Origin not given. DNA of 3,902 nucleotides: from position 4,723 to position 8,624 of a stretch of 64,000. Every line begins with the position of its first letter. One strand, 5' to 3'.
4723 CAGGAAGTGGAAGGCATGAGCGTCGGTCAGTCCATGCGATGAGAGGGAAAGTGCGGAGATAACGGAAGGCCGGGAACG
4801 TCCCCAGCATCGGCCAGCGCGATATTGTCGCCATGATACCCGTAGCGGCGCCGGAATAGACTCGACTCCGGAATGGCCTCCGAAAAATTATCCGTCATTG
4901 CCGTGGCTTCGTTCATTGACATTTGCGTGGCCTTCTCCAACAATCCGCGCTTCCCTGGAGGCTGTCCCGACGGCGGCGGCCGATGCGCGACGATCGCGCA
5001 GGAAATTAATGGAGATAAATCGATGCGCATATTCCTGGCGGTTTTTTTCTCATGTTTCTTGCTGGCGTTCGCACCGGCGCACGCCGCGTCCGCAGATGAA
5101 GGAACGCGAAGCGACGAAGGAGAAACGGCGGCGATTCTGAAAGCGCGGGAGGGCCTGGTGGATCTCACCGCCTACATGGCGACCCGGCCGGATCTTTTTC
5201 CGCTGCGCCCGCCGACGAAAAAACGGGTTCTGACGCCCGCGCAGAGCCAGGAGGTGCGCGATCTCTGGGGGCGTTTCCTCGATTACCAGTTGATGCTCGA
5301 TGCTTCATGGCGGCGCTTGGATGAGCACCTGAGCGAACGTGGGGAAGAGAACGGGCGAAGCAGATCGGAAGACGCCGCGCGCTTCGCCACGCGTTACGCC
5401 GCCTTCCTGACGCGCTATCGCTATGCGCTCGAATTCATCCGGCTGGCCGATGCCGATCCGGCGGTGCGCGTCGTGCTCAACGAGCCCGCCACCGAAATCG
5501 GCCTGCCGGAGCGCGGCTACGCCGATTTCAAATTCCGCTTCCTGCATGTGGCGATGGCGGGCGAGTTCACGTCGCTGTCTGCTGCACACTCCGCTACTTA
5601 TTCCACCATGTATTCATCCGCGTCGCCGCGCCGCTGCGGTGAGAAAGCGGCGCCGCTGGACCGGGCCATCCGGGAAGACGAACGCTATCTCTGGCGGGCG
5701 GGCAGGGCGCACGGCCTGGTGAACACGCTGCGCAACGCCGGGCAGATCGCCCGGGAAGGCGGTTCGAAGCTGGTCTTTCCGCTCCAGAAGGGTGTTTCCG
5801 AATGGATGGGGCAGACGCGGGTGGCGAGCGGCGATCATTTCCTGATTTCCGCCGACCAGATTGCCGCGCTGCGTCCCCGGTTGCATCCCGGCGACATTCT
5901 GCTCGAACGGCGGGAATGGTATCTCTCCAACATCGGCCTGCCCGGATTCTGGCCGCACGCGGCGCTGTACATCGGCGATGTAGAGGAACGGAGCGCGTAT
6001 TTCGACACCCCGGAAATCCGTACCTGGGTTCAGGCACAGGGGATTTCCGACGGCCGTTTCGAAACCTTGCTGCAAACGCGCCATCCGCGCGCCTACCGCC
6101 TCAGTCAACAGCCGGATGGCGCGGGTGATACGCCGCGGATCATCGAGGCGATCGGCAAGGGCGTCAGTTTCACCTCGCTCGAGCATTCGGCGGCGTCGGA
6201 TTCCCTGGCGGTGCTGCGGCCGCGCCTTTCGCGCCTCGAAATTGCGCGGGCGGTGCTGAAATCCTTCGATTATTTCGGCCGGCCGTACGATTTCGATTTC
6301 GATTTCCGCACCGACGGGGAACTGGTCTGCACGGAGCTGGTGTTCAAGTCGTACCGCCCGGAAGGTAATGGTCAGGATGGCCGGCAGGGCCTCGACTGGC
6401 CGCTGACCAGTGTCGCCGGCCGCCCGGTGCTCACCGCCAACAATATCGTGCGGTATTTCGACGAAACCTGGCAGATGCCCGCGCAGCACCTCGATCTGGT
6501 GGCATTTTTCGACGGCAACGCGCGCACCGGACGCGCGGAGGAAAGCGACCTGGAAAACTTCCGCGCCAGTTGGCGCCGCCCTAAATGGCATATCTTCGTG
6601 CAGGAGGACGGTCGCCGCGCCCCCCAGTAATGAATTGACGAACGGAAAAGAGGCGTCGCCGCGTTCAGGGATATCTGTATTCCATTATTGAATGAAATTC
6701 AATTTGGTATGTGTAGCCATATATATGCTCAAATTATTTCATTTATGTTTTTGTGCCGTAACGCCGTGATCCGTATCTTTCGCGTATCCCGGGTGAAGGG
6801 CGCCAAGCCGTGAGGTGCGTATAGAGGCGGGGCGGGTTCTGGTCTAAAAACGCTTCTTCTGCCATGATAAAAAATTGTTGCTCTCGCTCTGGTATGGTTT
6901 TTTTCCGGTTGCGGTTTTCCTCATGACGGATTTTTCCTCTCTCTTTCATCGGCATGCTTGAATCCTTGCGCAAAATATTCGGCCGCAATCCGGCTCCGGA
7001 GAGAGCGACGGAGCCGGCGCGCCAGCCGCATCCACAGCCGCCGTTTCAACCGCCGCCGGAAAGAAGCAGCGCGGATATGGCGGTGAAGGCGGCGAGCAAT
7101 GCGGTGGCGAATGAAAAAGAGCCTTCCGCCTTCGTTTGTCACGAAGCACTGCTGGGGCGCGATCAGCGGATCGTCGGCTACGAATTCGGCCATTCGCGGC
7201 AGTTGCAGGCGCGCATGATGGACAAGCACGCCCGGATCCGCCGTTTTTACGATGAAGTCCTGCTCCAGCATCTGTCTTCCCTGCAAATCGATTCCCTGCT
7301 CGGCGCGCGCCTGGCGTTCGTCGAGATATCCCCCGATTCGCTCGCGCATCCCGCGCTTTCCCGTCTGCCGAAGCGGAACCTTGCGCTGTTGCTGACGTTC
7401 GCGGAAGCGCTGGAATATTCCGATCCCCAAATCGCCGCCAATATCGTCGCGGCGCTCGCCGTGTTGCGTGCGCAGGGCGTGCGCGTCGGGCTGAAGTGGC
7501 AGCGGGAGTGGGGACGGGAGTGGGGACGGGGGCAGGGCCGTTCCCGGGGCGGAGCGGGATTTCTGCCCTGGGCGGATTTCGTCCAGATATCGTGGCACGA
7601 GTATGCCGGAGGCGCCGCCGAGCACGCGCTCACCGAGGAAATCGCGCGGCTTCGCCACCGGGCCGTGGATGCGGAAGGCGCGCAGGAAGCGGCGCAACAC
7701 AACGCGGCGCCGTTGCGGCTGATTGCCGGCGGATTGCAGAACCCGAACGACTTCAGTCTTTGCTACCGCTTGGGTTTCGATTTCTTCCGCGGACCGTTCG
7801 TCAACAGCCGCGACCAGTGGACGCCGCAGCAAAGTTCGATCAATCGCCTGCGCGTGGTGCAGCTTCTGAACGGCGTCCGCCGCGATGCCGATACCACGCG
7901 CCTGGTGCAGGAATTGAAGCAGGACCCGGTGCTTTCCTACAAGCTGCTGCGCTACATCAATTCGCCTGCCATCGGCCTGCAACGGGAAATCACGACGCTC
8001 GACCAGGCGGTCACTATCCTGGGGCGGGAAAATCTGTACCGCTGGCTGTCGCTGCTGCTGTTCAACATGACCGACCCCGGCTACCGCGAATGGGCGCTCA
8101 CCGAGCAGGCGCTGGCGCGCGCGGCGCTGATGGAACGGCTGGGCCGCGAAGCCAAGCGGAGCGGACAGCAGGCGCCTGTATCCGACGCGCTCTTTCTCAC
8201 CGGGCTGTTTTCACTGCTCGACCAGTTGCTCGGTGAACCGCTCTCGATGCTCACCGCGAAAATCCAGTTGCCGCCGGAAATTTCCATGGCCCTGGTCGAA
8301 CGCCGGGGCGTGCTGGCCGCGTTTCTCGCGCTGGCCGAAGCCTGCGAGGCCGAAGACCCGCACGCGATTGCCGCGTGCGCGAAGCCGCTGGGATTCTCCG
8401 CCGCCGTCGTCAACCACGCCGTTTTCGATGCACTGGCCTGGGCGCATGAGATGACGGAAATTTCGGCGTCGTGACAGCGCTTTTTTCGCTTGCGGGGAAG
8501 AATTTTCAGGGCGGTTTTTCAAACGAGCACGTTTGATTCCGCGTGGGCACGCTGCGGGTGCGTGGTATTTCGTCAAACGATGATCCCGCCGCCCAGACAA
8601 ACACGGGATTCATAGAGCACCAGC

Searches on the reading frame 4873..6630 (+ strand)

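Call 15: search_protein_families(library=pfam, proteins=[window:4873-6630:+])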
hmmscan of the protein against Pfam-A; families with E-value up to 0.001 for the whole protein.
window:4873-6630:+ (585 aa): 1 family
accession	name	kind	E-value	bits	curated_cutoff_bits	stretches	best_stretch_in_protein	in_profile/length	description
PF05708.18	Peptidase_C92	-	3.2e-11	44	27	1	337-495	2-118/166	Permuted papain-like amidase enzyme, YaeF/YiiX, C92 family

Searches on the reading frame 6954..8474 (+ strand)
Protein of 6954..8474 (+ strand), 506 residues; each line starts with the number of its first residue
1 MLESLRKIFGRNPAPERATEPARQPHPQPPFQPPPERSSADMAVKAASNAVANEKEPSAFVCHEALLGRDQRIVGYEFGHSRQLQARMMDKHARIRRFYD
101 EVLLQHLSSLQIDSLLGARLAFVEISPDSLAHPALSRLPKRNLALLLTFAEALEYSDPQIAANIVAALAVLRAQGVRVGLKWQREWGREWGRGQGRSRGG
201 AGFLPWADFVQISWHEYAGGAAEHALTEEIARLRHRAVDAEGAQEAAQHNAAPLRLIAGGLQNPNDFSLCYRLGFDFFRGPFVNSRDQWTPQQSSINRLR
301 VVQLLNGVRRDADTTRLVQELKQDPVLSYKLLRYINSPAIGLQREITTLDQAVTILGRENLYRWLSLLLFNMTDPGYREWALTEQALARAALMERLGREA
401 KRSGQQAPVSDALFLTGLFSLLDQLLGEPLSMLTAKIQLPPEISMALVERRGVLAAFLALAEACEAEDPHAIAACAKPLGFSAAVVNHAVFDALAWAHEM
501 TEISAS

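Call 15: search_protein_families(library=pfam, proteins=[window:6954-8474:+])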
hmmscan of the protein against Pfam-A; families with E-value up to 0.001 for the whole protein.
window:6954-8474:+ (506 aa): 1 family
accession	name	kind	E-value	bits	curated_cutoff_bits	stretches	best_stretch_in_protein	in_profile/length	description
PF08668.18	HDOD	-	4e-13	49.7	22.9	1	309-420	17-128/196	HDOD domain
